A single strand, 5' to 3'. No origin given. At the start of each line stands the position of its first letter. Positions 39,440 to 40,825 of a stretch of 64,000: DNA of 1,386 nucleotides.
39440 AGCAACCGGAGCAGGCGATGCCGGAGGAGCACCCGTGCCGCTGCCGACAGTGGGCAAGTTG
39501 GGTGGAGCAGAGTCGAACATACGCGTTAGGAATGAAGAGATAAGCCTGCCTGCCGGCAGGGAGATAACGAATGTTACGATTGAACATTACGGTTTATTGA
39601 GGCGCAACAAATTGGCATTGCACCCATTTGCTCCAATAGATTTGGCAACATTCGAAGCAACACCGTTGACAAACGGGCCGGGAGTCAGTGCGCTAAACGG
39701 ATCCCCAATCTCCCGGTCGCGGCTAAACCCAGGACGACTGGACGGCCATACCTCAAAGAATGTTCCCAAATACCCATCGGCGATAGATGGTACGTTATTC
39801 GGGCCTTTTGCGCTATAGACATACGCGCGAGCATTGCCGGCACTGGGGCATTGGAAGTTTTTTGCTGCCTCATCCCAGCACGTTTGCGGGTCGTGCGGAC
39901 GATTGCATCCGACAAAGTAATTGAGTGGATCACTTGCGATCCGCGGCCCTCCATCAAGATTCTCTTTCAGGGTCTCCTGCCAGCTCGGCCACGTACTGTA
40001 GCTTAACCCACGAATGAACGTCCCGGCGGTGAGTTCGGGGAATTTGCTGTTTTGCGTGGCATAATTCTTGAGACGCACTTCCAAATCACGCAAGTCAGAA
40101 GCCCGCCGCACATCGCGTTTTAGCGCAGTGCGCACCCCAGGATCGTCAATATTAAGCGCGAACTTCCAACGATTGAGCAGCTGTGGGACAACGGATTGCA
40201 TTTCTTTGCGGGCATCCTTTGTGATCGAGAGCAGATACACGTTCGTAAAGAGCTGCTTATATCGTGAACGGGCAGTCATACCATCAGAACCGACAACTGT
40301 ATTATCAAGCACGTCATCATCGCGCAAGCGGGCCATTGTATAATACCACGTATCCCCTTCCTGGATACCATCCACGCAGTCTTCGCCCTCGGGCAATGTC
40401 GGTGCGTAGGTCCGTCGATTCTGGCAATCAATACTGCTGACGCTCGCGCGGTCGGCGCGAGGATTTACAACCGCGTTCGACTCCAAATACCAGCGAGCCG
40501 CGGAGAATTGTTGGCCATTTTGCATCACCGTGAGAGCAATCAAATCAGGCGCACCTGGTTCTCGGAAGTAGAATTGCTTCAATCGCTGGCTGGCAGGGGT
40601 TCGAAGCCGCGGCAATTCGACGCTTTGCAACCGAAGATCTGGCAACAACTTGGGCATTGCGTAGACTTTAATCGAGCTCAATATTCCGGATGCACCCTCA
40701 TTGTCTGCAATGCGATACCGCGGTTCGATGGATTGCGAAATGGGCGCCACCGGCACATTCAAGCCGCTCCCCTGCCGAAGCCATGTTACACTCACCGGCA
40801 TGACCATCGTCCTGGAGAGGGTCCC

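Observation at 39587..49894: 3435-aa giant surface protein with Myxococcus-type Cys-rich repeats and a long Fn3-like repeat array, flanked by two dedicated membrane proteins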

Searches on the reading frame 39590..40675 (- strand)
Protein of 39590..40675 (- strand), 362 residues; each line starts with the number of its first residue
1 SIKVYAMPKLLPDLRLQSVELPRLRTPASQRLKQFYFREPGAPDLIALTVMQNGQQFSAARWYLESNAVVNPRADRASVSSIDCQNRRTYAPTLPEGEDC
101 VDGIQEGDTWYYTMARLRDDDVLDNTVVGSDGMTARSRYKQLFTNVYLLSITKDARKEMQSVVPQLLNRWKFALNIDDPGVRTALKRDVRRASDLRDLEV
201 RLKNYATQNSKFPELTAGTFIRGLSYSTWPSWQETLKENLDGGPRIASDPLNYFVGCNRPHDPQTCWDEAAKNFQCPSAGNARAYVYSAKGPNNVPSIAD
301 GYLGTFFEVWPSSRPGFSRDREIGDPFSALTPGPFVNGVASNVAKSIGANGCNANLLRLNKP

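Call 35: find_homologous_proteins(query=window:39590-40675:-, max_evalue=0.00001)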
Query window:39590-40675:-: 2426 candidates shared short words with the query, none scored E <= 0.00001.
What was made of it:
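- Tried and rejected: With the 362-aa tail it found nothing, not even the protein itself (call 35), so that negative is a tool limitation.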

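Call 40: search_protein_families(library=ncbifam, proteins=[window:39590-40675:-], max_evalue=0.1)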
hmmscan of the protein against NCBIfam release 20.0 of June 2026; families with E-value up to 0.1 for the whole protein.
window:39590-40675:- (362 aa): 0 families

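Call 44: search_solved_structures(query=A1, max_evalue=10, show_alignments=2)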
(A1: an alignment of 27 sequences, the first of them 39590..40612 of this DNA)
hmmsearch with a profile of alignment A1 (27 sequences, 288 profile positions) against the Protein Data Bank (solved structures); distinct sequences matched with E-value up to 10: 2.
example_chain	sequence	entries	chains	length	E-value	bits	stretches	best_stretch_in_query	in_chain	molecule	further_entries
6gb1_A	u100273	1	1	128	3.9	9.8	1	175-226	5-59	Glucagon-like peptide 1 receptor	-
3iol_A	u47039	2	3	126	7.5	8.9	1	179-226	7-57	Glucagon-like peptide 1 receptor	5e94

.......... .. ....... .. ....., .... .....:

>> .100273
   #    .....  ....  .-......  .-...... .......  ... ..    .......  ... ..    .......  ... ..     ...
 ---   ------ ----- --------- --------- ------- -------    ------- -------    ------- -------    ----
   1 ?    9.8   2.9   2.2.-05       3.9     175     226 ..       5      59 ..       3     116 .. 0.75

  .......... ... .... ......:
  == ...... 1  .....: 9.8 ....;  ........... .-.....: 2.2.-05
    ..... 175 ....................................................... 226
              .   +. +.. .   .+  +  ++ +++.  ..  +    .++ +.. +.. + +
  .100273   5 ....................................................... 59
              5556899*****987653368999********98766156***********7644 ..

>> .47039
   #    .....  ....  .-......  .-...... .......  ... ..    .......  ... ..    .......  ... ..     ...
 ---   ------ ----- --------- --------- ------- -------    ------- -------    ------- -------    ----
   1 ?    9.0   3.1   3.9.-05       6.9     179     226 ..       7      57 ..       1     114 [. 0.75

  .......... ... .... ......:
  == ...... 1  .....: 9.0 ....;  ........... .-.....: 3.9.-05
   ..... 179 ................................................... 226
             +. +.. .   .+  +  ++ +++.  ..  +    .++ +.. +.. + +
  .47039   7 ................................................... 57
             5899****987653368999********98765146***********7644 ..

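Call 52: predict_structure(alignment_id=A1)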
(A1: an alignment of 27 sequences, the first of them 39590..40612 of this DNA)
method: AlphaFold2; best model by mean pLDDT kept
length: 341 residues; sequences in the alignment: 27
mean_pLDDT: 73.2   pTM: 0.75
mean pLDDT of the five models: 73.2, 72.8, 70.6, 70.4, 68.4
residues with pLDDT >= 90: 51; 70-90: 167; 50-70: 63; < 50: 60
segments of 3 or more residues with pLDDT < 50: 55-62, 64-74, 273-277, 291-322
pLDDT, mean of each block of 10 residues (from residue 1): 64 91 92 87 71 49 42 51 85 77 62 63 89 90 82 83 86 87 89 79 88 85 75 91 93 83 77 52 81 40 43 40 51 72 54
secondary structure, 60 per line:
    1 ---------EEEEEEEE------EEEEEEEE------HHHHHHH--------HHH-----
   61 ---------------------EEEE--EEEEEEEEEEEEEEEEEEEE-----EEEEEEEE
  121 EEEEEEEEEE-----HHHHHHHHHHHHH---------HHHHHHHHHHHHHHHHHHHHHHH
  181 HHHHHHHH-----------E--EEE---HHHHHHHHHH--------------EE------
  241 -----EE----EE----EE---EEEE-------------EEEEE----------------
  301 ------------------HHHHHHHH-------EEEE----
elements in order: E10-17 E24-31 H38-44 E82-85 E88-107 E113-130 H136-148 H158-188 E203-205 H209-218 E263-266 E280-284 H319-326 E334-337
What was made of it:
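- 40163..40612 (-): aa 3095-3244: terminal module, lobe 1 (beta-hairpins plus helix; motif N..Q.S...WY). AlphaFold2 model pLDDT 73, pTM 0.75 (call 52).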

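Call 61: search_protein_families(library=pfam, alignment_id=A1, max_evalue=5)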
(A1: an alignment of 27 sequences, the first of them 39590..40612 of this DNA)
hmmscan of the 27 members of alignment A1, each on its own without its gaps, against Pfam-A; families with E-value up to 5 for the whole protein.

A. member 1, window:39590-40612:- (341 aa): 0 families

B. families by the number of members that match (of 27 scanned): 18 families
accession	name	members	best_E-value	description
PF08334.16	T2SSG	4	0.026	Type II secretion system (T2SS), protein G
PF08139.17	LPAM_1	2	0.043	Prokaryotic membrane lipoprotein lipid attachment site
PF04599.17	Pox_G5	1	0.00061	Poxvirus G5 protein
PF01376.23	Enterotoxin_b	1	0.011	Heat-labile enterotoxin beta chain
PF15768.10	CC190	1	0.024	Coiled-coil domain-containing protein 190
PF13517.12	FG-GAP_3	1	0.032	FG-GAP-like repeat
PF12729.13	4HB_MCP_1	1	0.037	Four helix bundle sensory module for signal transduction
PF17925.6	TetR_C_20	1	0.098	Tetracyclin repressor-like, C-terminal domain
PF00772.26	DnaB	1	0.11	DnaB-like helicase N terminal domain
PF06112.16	Herpes_capsid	1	0.13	Gammaherpesvirus capsid protein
PF25729.1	crAss_MUZ_C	1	0.14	Crassvirus muzzle protein C-terminal domain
PF02016.21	Peptidase_S66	1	0.15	LD-carboxypeptidase N-terminal domain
PF25523.1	Ig_RIMBP2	1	0.16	RIMBP2-like, immunoglobulin-like domain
PF01401.24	Peptidase_M2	1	0.17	Angiotensin-converting enzyme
PF13280.12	WYL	1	0.19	WYL domain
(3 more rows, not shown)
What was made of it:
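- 39590..40162 (-): aa 3245-3435: terminal module, lobe 2 (long helix plus small sheet; type IV pilin-like fold without the hydrophobic N-terminal helix) and a poorly conserved C-terminal tail. T2SSG matches weakly in 4 of 27 homologues (call 61).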

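Call 81: find_homologous_proteins(query=A1, max_evalue=1e-8)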
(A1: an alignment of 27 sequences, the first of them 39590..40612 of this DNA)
Query A1 (27 sequences) (341 aa, profile of the alignment): 16 proteins with E <= 1e-8 among 4733 candidates.
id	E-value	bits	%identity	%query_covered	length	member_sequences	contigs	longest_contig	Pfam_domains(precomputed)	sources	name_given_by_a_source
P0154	1.7e-80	288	27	68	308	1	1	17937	-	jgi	jgi:hypothetical protein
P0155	1.8e-80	288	27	68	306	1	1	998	-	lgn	-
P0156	1.1e-79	286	27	84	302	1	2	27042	-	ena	-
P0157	4.1e-77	277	28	68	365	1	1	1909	-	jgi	-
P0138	3.4e-75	271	28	72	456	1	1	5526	-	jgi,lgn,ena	-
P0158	1.5e-71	259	24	76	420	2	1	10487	-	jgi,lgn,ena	-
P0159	2.3e-71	258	25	68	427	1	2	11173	-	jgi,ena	-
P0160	5.1e-71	257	27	48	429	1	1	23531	-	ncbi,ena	-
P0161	1.4e-70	256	26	46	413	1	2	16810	-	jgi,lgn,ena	-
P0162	8.0e-69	250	26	77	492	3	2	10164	-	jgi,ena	-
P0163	2.2e-68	249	27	74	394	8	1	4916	-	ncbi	-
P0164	4.1e-68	248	24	91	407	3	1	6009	-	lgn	-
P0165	2.1e-66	242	25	66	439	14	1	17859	-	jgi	-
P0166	2.4e-66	242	28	62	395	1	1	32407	-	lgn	-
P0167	2.0e-65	239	31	50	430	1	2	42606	-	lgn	-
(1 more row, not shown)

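Call 82: find_encoding_contigs(protein=P0160, flank=8000, max_places=2)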
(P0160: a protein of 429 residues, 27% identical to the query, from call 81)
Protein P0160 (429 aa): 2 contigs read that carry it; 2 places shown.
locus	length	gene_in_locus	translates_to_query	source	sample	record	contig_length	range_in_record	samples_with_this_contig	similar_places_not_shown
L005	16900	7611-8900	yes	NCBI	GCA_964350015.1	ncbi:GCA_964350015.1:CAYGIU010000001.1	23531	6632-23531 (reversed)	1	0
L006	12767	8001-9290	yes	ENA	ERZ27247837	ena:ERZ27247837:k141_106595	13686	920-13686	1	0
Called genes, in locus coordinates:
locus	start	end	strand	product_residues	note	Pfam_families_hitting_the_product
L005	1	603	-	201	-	?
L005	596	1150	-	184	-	PF07638:Sigma70_ECF (weak), PF04542:Sigma70_r2, PF08281:Sigma70_r4_2, PF04545:Sigma70_r4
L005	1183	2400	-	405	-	PF00270:DEAD, PF04851:ResIII, PF00271:Helicase_C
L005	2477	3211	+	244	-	PF01048:PNP_UDP_1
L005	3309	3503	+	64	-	-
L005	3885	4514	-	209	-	PF14014:DUF4230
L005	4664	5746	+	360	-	PF00089:Trypsin, PF10459:Peptidase_S46 (faint), PF13365:Trypsin_2, PF13180:PDZ_2, PF17820:PDZ_6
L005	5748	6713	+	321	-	PF00294:PfkB, PF08543:Phos_pyr_kin (weak)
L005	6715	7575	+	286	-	PF01149:Fapy_DNA_glyco, PF06831:H2TH, PF06827:zf-FPG_IleRS (weak)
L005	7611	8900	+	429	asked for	-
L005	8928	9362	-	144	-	PF02681:DUF212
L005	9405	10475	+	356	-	PF00483:NTP_transferase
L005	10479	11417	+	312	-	PF02618:YceG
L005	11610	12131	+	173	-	PF00466:Ribosomal_L10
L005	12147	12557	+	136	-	PF16320:Ribosomal_L12_N, PF00542:Ribosomal_L12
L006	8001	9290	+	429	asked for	-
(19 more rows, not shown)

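Call 83: find_encoding_contigs(protein=P0167, flank=8000, max_places=2)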
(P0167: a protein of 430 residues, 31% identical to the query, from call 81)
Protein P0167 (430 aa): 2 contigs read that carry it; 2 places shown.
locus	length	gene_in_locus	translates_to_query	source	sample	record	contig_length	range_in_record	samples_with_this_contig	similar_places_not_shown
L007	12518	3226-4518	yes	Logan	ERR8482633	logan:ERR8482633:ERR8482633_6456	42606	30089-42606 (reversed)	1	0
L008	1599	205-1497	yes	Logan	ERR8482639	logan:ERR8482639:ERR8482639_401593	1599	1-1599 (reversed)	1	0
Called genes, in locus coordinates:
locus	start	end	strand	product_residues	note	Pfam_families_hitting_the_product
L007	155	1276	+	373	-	PF00089:Trypsin, PF10459:Peptidase_S46 (faint), PF13365:Trypsin_2, PF13180:PDZ_2, PF00595:PDZ (weak), PF17820:PDZ_6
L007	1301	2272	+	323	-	PF00294:PfkB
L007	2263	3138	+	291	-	PF01149:Fapy_DNA_glyco, PF06831:H2TH, PF06827:zf-FPG_IleRS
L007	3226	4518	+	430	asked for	-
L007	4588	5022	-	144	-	PF02681:DUF212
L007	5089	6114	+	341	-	PF02618:YceG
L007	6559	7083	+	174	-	PF00466:Ribosomal_L10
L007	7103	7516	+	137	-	PF16320:Ribosomal_L12_N, PF00542:Ribosomal_L12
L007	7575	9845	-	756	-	-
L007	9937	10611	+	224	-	PF13489:Methyltransf_23, PF08241:Methyltransf_11, PF08242:Methyltransf_12 (weak), PF13649:Methyltransf_25 (weak), PF13847:Methyltransf_31 (weak)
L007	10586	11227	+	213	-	PF01022:HTH_5 (faint)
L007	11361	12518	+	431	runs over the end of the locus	PF14870:PSII_BNR (faint), PF18962:Por_Secre_tail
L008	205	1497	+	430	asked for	-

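Call 84: find_encoding_contigs(protein=P0154, flank=8000, max_places=2)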
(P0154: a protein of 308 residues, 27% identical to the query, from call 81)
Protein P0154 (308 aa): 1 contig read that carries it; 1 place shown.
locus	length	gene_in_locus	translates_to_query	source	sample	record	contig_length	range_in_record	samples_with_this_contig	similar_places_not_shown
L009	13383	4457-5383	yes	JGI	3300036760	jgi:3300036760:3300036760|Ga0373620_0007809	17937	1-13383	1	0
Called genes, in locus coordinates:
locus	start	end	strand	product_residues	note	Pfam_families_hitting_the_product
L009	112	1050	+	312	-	PF18920:DUF5671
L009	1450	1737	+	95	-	PF13884:Peptidase_S74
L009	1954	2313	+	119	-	-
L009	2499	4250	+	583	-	-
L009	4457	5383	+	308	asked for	-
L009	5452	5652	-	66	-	-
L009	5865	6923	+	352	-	PF02547:Queuosine_synth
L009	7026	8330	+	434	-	PF04932:Wzy_C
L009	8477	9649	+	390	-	-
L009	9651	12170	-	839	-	PF00145:DNA_methylase, PF02384:N6_Mtase, PF07669:Eco57I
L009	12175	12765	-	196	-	PF01726:LexA_DNA_bind, PF00717:Peptidase_S24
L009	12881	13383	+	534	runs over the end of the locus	PF02463:SMC_N, PF13175:AAA_15, PF13476:AAA_23, PF13304:AAA_21, PF13175:AAA_15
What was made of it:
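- Tried and rejected: A pilus-gene neighbourhood for module proteins (calls 82-84).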

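Call 93: fold_search(model_id=the predicted structure, library=pdb)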
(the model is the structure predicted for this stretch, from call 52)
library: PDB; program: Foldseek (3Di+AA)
matches with E <= 10: 297; with E <= 0.001: 0
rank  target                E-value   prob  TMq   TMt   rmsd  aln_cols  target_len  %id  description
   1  7jsr_B                3.2e-02  0.35  0.13  0.04  13.9       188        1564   12  Crystal structure of the large glutamate dehydrogenase composed of 180 kDa subunits from Mycobacterium smegmatis (released 2021-06-09)
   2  7jsr_A                4.8e-02  0.28  0.13  0.04  13.9       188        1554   12  Crystal structure of the large glutamate dehydrogenase composed of 180 kDa subunits from Mycobacterium smegmatis (released 2021-06-09)
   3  8rfe_A                1.2e-01  0.04  0.09  0.02  19.6       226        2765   12  CgsiGP2 sample in nanodisc (released 2024-03-20)
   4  6w0p_C                1.7e-01  0.05  0.12  0.07  20.6       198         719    8  Putative kojibiose phosphorylase from human microbiome (released 2020-03-18)
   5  7zvr                  1.8e-01  0.08  0.10  0.13  17.1       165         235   13  Crystal structure of the carotenoid-binding protein domain from silkworm Bombyx mori (BmCBP) complexed with zeaxanthin (released 2022-10-26)
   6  7ztu                  2.9e-01  0.07  0.10  0.14  17.2       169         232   12  Crystal structure of the carotenoid-binding protein domain from silkworm Bombyx mori (BmCBP) in the apoform, D162L mutan (released 2022-10-26)
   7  6e8a_A                3.3e-01  0.20  0.16  0.31  18.3       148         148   13  Crystal structure of DcrB from Salmonella enterica at 1.92 Angstroms resolution (released 2018-10-31)
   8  7ztq                  3.9e-01  0.07  0.10  0.14  17.4       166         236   11  Crystal structure of the carotenoid-binding protein domain from silkworm Bombyx mori (BmCBP) in the apoform (released 2022-10-26)
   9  6gh3_B                3.9e-01  0.02  0.08  0.04  22.0       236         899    9  Paenibacillus sp. YM1 laminaribiose phosphorylase with alpha-man-1-phosphate bound (released 2018-06-13)
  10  6e8a_B                4.7e-01  0.20  0.17  0.35  17.8       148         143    9  Crystal structure of DcrB from Salmonella enterica at 1.92 Angstroms resolution (released 2018-10-31)
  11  3h3q_B                5.5e-01  0.06  0.12  0.15  18.2       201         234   12  Crystal structure of the CERT START domain in complex with HPA-13 (released 2010-03-02)
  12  5jjd_B                5.9e-01  0.04  0.11  0.14  17.9       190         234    8  crystal structure of the ceramide transfer protein PH and START domain complex (released 2017-07-05)
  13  6w0p_B                5.9e-01  0.02  0.12  0.07  21.4       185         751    8  Putative kojibiose phosphorylase from human microbiome (released 2020-03-18)
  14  5zyg                  6.2e-01  0.04  0.10  0.13  16.8       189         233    9  Crystal structure of CERT START domain in complex with compound B5 (released 2019-02-27)
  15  6gh3_A                6.2e-01  0.02  0.08  0.04  21.6       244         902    8  Paenibacillus sp. YM1 laminaribiose phosphorylase with alpha-man-1-phosphate bound (released 2018-06-13)
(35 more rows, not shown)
